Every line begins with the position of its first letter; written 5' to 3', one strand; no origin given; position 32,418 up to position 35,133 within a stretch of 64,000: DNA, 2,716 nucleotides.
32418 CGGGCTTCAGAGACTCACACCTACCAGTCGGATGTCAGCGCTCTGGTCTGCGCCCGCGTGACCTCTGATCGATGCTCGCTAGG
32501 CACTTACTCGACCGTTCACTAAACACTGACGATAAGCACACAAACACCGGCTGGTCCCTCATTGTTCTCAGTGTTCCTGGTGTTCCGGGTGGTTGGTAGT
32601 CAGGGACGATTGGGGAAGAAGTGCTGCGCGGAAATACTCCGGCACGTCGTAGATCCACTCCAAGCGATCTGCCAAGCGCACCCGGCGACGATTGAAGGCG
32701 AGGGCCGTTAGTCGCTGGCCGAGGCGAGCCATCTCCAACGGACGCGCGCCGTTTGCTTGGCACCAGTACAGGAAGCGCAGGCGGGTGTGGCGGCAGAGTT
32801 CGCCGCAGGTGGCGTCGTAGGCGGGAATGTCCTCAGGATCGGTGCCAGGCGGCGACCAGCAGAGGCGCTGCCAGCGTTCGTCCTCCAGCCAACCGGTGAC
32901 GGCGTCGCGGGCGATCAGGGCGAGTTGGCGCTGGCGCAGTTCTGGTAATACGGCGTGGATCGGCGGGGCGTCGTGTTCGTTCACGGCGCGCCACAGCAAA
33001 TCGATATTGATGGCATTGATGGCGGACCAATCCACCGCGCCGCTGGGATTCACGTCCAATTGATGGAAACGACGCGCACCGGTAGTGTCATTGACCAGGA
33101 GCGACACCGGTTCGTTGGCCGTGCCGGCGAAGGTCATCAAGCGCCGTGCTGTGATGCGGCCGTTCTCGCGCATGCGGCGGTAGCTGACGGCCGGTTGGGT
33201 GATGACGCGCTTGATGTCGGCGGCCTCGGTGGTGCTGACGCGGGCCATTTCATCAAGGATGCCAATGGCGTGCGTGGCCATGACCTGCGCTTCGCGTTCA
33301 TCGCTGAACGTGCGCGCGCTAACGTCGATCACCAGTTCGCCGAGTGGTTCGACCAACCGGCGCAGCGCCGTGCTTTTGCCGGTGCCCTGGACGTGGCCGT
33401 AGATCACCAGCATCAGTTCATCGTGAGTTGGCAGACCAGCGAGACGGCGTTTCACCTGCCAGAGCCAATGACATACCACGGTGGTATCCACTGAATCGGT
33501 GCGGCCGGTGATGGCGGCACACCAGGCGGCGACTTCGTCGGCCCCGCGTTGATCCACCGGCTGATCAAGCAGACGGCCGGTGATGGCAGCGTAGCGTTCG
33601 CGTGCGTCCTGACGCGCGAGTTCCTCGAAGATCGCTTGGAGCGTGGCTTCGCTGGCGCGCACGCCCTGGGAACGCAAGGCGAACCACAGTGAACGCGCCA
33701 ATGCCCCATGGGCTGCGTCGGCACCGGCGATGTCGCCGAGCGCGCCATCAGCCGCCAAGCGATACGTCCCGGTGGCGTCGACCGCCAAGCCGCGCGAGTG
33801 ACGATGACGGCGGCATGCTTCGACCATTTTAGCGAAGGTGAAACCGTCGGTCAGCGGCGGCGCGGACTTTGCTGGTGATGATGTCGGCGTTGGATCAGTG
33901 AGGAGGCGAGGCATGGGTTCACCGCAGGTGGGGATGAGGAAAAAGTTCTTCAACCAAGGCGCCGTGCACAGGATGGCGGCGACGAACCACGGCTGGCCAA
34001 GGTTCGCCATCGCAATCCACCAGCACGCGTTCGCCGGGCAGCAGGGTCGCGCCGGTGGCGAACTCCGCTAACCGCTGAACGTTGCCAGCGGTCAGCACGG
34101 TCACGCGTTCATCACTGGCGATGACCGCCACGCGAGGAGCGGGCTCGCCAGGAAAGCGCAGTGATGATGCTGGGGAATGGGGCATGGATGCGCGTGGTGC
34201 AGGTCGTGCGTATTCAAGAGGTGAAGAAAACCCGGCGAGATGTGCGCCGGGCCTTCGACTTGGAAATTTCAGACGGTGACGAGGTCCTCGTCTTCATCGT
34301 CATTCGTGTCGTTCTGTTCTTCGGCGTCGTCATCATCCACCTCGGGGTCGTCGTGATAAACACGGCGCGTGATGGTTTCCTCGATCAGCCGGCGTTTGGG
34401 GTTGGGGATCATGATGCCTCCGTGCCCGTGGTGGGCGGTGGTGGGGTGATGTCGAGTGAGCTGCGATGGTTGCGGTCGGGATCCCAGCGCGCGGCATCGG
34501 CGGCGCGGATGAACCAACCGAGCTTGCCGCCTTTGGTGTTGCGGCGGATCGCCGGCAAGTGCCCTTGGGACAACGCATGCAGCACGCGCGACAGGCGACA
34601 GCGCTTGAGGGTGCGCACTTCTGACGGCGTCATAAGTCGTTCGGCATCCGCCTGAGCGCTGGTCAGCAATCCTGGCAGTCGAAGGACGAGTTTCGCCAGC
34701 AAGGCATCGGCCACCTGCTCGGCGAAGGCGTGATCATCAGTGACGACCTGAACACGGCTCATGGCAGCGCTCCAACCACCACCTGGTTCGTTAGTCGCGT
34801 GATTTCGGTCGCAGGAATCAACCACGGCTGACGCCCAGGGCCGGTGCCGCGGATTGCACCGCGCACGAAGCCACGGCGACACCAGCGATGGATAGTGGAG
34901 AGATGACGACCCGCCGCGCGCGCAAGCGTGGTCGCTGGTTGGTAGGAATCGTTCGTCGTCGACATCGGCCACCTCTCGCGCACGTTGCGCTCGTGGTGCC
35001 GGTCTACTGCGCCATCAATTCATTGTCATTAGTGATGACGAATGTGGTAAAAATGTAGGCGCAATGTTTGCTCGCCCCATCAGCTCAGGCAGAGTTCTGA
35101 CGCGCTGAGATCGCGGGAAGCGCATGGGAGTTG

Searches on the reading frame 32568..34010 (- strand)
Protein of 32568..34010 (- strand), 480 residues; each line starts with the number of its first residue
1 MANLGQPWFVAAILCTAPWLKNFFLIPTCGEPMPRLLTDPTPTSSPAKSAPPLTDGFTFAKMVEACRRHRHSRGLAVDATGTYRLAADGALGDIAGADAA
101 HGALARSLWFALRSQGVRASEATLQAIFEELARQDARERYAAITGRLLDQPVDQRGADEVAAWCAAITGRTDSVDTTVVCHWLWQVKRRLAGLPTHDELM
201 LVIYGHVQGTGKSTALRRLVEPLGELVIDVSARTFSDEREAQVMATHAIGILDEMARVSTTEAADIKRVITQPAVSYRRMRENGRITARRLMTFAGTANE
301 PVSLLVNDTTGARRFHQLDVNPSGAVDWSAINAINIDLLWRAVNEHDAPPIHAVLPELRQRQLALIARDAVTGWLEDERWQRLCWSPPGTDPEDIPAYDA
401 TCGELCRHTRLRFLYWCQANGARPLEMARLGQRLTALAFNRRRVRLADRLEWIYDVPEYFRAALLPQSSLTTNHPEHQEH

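Call 10: search_protein_families(library=pfam, proteins=[window:32568-34010:-], max_evalue=0.01)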
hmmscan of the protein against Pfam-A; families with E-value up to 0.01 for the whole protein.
window:32568-34010:- (480 aa): 2 families
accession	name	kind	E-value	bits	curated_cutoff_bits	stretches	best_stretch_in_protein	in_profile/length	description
PF05272.17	VapE-like_dom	-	9.3e-20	71.5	25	1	156-341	8-186/217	Virulence-associated protein E-like domain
PF19263.5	DUF5906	-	4.6e-08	34.1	27.6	1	203-314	1-114/114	Family of unknown function (DUF5906)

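Call 52: search_protein_families(library=phrogs, proteins=[window:32568-34010:-], max_evalue=0.01)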
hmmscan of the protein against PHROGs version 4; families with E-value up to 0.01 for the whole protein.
window:32568-34010:- (480 aa): 6 families
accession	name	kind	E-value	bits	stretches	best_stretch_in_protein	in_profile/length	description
phrog_256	-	DNA, RNA and nucleotide metabolism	1.7e-14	54.3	1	196-343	519-660/798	DNA helicase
phrog_1313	-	DNA, RNA and nucleotide metabolism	7.4e-14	52.6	1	198-324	295-415/568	DNA helicase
phrog_2249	-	DNA, RNA and nucleotide metabolism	5.6e-11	42.8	1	133-430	448-752/802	DNA primase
phrog_15962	-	DNA, RNA and nucleotide metabolism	9.9e-11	41.6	1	177-324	536-676/835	DNA primase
phrog_16593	-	DNA, RNA and nucleotide metabolism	1.9e-08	34.1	1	186-329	548-687/823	DNA primase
phrog_1156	-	DNA, RNA and nucleotide metabolism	3.1e-08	33.6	1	198-306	558-671/855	DNA primase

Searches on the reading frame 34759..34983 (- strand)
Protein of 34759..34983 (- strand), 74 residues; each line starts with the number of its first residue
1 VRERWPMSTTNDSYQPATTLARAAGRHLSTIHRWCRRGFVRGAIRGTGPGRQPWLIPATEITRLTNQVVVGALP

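Call 52: search_protein_families(library=phrogs, proteins=[window:34759-34983:-], max_evalue=0.01)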
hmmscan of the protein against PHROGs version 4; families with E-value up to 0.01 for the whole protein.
window:34759-34983:- (74 aa): 2 families
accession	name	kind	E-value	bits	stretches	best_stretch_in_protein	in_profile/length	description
phrog_10045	-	DNA, RNA and nucleotide metabolism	0.0018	19.1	1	29-65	35-67/74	HTH DNA binding protein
phrog_2474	-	transcription regulation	0.0044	17.9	1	5-39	39-73/118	MerR-like transcriptional regulator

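Call 84: search_protein_families(library=pfam, proteins=[window:34759-34983:-], max_evalue=0.05)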
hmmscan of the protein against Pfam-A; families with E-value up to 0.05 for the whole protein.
window:34759-34983:- (74 aa): 3 families
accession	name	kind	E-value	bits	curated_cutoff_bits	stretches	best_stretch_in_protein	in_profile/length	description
PF12728.13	HTH_17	-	0.00051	20.7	27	1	21-63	8-45/51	Helix-turn-helix domain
PF13936.12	HTH_38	-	0.0062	16.7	27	1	19-38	25-44/44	Helix-turn-helix domain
PF07618.16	DUF1580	-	0.02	15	24.4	1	23-42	11-30/57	Protein of unknown function (DUF1580)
